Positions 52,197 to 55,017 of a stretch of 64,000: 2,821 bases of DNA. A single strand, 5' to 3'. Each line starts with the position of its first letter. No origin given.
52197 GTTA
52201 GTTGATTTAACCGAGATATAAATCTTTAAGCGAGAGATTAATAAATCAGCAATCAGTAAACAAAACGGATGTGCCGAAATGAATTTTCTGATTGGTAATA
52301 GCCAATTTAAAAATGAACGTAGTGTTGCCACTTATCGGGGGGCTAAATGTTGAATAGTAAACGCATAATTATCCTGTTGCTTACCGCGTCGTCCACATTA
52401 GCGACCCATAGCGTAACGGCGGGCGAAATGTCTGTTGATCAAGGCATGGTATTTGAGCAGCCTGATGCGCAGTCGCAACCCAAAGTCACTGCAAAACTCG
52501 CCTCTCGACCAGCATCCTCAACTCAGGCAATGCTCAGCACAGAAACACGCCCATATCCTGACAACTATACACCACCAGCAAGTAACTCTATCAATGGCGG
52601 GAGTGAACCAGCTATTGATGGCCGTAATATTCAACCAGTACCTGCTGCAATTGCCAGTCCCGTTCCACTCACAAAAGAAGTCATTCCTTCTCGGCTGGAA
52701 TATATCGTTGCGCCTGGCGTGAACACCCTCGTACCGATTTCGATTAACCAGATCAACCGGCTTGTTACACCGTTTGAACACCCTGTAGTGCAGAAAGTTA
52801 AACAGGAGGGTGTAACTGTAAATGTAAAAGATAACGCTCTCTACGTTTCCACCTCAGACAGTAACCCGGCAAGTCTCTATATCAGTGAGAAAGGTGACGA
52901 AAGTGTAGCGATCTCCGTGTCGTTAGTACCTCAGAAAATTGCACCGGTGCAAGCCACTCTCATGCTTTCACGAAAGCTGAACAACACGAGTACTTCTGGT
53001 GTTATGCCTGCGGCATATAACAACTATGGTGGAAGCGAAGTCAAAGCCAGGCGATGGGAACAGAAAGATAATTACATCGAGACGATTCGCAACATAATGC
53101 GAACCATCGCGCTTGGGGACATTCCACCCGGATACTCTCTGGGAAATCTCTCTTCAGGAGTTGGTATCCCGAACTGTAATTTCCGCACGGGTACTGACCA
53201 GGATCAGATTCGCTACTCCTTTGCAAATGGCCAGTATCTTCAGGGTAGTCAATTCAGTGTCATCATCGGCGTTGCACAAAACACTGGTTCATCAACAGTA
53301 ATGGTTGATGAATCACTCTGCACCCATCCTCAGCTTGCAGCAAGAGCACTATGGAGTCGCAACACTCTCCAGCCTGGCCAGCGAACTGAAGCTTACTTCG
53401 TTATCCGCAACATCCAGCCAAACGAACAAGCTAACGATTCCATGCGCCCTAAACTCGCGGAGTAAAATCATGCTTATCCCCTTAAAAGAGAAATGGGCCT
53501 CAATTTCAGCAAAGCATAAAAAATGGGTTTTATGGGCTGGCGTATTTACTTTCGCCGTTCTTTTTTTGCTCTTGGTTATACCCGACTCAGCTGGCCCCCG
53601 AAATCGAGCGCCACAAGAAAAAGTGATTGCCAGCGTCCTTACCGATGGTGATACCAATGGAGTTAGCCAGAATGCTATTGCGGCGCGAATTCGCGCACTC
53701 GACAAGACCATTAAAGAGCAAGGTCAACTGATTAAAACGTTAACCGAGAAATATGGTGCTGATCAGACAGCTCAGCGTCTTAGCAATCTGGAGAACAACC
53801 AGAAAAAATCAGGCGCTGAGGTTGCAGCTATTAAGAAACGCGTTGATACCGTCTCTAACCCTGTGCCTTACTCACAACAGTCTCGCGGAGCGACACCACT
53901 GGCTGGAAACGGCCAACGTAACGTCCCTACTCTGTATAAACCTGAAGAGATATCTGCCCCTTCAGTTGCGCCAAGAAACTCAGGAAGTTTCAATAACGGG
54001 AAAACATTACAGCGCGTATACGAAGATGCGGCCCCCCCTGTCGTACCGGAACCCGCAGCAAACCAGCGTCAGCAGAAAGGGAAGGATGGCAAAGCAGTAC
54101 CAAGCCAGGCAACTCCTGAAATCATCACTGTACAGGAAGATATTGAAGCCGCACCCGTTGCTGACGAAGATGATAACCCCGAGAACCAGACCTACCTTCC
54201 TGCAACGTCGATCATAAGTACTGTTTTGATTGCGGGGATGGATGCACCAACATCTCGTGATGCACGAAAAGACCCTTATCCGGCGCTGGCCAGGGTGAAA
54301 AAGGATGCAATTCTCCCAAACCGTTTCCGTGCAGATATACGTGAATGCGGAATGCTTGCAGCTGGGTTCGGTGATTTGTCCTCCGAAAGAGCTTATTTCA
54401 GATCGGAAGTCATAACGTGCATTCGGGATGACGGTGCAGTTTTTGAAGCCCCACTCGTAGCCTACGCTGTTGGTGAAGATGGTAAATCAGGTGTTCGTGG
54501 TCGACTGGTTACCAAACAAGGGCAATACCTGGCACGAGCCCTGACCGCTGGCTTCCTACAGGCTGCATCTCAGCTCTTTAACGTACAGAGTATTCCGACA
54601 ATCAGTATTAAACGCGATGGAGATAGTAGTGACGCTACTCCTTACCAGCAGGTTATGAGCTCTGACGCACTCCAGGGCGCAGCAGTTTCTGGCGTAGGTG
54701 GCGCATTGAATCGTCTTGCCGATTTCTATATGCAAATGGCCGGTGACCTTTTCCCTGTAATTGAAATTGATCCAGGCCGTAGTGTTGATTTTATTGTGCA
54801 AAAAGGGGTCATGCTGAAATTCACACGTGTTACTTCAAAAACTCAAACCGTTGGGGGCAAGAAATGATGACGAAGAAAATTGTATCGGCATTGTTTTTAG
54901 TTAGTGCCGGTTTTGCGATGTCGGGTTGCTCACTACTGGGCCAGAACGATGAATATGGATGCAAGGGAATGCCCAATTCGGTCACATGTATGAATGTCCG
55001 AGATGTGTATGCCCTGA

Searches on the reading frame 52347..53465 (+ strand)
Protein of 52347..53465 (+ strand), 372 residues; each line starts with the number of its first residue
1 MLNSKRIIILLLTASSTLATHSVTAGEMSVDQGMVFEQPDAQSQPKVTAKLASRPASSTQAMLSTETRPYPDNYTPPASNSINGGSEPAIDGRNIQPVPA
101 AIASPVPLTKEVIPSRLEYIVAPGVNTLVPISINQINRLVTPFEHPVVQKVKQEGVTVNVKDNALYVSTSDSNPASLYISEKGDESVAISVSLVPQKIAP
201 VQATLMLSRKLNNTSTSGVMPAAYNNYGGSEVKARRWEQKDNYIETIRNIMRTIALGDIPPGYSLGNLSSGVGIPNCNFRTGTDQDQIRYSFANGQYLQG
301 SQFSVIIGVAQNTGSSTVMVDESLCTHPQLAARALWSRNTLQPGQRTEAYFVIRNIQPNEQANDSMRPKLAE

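Call 3: search_protein_families(library=pfam, proteins=[window:52347-53465:+], max_evalue=0.01)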
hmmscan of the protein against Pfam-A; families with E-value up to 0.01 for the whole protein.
window:52347-53465:+ (372 aa): 2 families
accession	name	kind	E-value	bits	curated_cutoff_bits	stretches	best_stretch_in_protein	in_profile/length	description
PF23536.1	TraK_C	-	8e-08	32.8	28.5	1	237-352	4-109/110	TraK C-terminal domain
PF06586.17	TraK_N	-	0.0015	19.3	24.8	1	123-211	4-97/100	TraK N-terminal domain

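Call 4: search_protein_families(library=ncbifam, proteins=[window:52347-53465:+], max_evalue=0.01)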
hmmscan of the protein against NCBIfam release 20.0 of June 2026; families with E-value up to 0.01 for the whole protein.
window:52347-53465:+ (372 aa): 1 family
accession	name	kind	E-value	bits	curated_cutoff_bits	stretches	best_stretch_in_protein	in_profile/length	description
NF010296.0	PRK13736.1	subfamily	1.3e-05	24.3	251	1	129-353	41-237/245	F-type conjugal transfer protein TraK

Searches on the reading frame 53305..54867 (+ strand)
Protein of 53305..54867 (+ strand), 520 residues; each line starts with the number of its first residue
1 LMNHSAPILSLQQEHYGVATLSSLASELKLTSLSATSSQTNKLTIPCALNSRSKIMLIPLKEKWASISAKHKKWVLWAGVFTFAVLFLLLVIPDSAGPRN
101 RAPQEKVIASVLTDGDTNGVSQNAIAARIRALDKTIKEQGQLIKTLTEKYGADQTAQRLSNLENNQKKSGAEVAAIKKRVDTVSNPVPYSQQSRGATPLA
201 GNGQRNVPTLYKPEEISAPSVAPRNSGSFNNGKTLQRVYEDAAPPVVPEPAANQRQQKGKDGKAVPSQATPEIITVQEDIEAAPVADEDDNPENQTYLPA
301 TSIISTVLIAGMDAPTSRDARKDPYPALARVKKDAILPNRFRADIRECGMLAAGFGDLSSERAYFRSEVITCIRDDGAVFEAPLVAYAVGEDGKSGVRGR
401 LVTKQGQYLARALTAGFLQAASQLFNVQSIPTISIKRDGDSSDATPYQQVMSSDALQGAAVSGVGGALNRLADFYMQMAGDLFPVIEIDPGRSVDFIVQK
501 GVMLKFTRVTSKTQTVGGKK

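Call 3: search_protein_families(library=pfam, proteins=[window:53305-54867:+], max_evalue=0.01)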
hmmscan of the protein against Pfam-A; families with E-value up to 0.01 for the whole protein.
window:53305-54867:+ (520 aa): 1 family
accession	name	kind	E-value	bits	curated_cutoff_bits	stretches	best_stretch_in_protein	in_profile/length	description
PF03743.19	TrbI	-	4e-32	112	35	1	297-503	1-187/188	Bacterial conjugation TrbI-like protein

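Call 4: search_protein_families(library=ncbifam, proteins=[window:53305-54867:+], max_evalue=0.01)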
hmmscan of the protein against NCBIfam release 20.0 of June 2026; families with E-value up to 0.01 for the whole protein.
window:53305-54867:+ (520 aa): 1 family
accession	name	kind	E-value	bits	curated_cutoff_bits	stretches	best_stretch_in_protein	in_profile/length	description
NF010289.0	PRK13729.1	equivalog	7.4e-29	101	504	1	117-508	54-413/474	F-type conjugal transfer pilus assembly protein TraB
